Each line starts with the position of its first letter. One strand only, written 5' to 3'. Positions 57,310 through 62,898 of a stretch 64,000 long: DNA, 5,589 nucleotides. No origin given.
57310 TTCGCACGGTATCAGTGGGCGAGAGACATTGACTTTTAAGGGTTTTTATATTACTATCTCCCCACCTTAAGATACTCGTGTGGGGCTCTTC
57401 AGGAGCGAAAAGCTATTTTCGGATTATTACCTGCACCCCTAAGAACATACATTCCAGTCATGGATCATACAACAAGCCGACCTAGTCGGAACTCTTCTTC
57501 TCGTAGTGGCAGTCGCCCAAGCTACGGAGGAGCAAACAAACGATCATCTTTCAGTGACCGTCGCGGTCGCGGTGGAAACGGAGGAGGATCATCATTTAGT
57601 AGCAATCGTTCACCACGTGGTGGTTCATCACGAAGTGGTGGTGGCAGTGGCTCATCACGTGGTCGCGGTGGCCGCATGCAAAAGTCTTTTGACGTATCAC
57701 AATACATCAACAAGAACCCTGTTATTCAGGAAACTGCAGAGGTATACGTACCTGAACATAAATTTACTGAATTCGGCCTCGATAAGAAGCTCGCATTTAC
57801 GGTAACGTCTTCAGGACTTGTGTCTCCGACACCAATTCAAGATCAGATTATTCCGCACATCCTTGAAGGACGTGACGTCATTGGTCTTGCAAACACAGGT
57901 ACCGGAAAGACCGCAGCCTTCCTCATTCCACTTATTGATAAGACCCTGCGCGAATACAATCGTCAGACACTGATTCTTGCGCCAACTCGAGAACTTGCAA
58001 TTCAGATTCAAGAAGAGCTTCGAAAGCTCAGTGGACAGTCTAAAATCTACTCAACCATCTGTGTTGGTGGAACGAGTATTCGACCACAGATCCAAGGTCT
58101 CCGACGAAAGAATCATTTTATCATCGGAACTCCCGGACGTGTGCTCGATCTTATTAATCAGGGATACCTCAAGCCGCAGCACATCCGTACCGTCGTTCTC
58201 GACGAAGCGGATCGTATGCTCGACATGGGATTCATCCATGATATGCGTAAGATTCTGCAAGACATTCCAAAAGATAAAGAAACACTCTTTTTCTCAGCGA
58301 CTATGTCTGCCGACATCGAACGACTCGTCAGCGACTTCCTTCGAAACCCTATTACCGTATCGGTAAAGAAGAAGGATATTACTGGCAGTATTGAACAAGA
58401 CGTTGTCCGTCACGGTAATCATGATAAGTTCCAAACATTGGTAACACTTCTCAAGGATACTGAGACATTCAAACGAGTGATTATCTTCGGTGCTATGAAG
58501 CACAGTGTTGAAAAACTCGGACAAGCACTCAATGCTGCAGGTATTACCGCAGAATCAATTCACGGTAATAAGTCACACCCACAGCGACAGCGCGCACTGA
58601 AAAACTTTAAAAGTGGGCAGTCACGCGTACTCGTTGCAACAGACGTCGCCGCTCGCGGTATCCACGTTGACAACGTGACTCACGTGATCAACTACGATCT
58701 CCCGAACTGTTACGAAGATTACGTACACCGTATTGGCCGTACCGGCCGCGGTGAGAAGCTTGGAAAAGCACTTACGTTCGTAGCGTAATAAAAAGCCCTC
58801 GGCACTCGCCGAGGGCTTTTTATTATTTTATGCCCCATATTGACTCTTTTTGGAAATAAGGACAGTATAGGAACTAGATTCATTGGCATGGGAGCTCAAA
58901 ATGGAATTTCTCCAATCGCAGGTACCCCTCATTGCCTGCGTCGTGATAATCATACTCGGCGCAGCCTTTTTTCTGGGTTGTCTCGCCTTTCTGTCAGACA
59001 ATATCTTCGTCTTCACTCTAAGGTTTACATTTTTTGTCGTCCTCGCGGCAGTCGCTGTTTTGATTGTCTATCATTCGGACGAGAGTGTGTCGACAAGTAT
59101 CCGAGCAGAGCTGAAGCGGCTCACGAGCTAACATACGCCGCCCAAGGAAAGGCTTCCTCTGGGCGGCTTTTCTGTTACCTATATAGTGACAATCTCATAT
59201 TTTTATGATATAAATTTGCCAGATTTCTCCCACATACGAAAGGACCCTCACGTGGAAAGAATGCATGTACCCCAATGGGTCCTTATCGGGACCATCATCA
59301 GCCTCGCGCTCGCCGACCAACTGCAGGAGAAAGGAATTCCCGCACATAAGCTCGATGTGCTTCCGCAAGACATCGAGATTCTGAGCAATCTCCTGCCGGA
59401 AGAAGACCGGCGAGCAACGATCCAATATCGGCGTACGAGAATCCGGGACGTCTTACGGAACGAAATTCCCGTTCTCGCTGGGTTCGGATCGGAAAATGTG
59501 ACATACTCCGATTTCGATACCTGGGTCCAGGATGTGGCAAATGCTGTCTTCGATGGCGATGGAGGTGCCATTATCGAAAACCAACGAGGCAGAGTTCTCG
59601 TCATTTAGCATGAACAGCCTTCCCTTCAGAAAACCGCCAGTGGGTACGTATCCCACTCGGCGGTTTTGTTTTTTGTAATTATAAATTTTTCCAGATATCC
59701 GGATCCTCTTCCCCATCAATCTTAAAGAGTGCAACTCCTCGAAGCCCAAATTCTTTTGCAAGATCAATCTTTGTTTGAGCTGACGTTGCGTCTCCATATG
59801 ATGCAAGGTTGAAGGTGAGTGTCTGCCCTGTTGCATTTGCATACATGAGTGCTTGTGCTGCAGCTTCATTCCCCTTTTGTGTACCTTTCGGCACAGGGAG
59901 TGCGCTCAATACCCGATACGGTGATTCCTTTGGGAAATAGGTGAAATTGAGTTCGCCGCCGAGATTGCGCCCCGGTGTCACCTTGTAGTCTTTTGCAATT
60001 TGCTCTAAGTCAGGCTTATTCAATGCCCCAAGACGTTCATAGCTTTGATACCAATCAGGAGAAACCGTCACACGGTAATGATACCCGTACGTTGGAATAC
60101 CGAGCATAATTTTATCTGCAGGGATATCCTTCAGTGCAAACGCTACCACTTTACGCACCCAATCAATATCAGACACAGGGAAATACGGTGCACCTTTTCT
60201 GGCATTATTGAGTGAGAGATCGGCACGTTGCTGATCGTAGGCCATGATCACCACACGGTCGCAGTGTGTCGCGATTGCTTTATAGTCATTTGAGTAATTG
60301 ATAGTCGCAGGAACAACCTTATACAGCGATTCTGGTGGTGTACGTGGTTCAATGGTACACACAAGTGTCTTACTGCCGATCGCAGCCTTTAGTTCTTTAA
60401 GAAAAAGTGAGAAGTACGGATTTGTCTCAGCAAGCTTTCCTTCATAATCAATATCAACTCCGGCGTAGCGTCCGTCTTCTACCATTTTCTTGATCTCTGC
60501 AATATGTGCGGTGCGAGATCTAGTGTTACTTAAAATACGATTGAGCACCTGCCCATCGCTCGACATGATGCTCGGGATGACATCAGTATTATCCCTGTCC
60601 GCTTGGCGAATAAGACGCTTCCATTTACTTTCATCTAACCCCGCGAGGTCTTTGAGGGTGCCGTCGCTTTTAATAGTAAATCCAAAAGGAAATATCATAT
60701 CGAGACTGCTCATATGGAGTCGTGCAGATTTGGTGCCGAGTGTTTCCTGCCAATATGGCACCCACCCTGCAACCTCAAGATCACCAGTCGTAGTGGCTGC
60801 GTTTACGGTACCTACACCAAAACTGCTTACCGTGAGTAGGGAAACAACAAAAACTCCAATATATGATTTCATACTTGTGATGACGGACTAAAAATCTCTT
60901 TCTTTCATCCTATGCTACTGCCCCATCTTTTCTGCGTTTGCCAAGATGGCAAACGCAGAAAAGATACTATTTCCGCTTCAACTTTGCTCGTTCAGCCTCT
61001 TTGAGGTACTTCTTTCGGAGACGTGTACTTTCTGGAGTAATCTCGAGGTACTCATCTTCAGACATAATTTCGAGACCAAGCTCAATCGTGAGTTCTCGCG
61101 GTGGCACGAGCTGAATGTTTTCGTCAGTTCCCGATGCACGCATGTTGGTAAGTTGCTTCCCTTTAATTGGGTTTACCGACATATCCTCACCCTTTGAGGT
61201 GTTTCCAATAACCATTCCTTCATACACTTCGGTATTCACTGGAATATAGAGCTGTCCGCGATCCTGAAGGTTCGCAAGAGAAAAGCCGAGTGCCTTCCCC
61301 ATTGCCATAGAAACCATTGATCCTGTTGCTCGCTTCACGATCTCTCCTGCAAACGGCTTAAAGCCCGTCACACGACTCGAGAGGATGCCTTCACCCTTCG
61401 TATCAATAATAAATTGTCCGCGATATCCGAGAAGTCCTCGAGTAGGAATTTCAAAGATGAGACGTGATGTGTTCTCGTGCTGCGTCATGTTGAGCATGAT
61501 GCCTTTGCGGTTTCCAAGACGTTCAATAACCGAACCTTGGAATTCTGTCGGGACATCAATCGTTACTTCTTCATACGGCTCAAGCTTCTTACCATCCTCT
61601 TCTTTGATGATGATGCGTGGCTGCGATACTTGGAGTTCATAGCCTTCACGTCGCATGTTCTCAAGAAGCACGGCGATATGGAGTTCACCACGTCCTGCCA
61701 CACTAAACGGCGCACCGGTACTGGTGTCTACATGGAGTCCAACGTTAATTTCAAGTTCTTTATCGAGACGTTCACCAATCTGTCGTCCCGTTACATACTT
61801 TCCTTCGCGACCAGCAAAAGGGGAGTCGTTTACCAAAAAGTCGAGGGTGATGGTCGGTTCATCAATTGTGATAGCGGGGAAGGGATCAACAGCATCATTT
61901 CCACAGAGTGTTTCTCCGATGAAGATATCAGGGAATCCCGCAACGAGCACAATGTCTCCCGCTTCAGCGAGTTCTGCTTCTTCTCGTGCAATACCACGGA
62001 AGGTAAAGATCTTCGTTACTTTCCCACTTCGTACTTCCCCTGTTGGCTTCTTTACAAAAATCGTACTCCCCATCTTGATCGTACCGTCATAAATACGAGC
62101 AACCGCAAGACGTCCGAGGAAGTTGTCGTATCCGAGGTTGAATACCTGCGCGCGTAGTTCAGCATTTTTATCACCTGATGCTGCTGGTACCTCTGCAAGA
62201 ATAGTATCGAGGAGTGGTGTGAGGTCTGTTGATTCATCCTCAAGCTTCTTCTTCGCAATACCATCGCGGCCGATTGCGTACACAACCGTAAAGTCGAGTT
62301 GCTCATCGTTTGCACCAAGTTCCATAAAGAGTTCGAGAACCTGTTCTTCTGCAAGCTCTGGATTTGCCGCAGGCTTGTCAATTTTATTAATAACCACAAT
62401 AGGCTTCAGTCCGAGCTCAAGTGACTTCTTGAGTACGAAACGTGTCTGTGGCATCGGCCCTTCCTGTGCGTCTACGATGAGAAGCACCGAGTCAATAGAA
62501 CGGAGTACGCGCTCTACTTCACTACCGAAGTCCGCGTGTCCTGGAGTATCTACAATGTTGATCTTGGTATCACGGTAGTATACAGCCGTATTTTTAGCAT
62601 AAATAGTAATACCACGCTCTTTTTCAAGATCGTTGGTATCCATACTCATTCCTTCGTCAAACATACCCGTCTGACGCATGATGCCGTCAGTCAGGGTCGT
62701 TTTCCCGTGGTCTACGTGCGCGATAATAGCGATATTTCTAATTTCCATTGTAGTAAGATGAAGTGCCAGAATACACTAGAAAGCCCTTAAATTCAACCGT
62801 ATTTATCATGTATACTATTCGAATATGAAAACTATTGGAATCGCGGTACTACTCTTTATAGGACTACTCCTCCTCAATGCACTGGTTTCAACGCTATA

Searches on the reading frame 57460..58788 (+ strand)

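Call 59: search_protein_families(library=pfam, proteins=[window:57460-58788:+], max_evalue=0.00001)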
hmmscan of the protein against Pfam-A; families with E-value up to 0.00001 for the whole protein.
window:57460-58788:+ (442 aa): 3 families
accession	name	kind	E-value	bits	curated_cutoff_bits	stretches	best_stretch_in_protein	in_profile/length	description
PF00270.35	DEAD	-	8.9e-49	165.9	26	1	124-288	1-166/167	DEAD/DEAH box helicase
PF00271.37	Helicase_C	-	1.7e-31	109.2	23.5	1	322-430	1-108/110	Helicase conserved C-terminal domain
PF04851.21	ResIII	-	2.4e-09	37.8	22.5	1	143-282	29-162/164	Type III restriction enzyme, res subunit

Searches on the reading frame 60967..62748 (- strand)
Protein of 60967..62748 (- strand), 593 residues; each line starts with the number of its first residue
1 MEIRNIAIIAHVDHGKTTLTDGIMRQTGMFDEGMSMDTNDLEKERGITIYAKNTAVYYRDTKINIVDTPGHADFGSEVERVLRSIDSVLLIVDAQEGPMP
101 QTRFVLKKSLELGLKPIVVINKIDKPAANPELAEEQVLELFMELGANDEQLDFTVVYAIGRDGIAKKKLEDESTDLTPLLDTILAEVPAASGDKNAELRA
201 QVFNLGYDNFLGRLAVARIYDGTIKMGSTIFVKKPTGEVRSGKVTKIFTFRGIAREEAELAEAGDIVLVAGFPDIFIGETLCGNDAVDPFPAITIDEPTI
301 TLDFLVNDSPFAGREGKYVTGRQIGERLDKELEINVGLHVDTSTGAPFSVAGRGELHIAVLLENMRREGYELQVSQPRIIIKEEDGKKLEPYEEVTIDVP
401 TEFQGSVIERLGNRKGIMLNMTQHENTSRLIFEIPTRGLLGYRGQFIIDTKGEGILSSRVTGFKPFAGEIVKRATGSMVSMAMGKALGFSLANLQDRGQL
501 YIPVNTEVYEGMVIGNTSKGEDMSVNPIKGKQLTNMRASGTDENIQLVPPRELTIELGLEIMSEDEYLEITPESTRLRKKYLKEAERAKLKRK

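Call 59: search_protein_families(library=pfam, proteins=[window:60967-62748:-], max_evalue=0.00001)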
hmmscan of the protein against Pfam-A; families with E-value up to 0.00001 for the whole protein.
window:60967-62748:- (593 aa): 6 families
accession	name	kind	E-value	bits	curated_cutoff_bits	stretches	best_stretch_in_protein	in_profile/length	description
PF00009.33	GTP_EFTU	-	1.8e-51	174.8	26.5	1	2-185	2-184/188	Elongation factor Tu GTP binding domain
PF21018.2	BipA_C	-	3.7e-40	136.5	23.8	1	475-583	1-109/110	TypA/BipA C-terminal domain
PF00679.30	EFG_C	-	1.5e-21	76.6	27.9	1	388-473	2-88/89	Elongation factor G C-terminus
PF03144.31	GTP_EFTU_D2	-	4e-12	46.8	30.3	1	212-282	1-73/73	Elongation factor Tu domain 2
PF22042.2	EF-G_D2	-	1.7e-09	38.1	27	1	198-282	2-82/84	Elongation factor G domain 2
PF01926.29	MMR_HSR1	-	5.4e-06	26.9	21.9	0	6-122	2-113/113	50S ribosome-binding GTPase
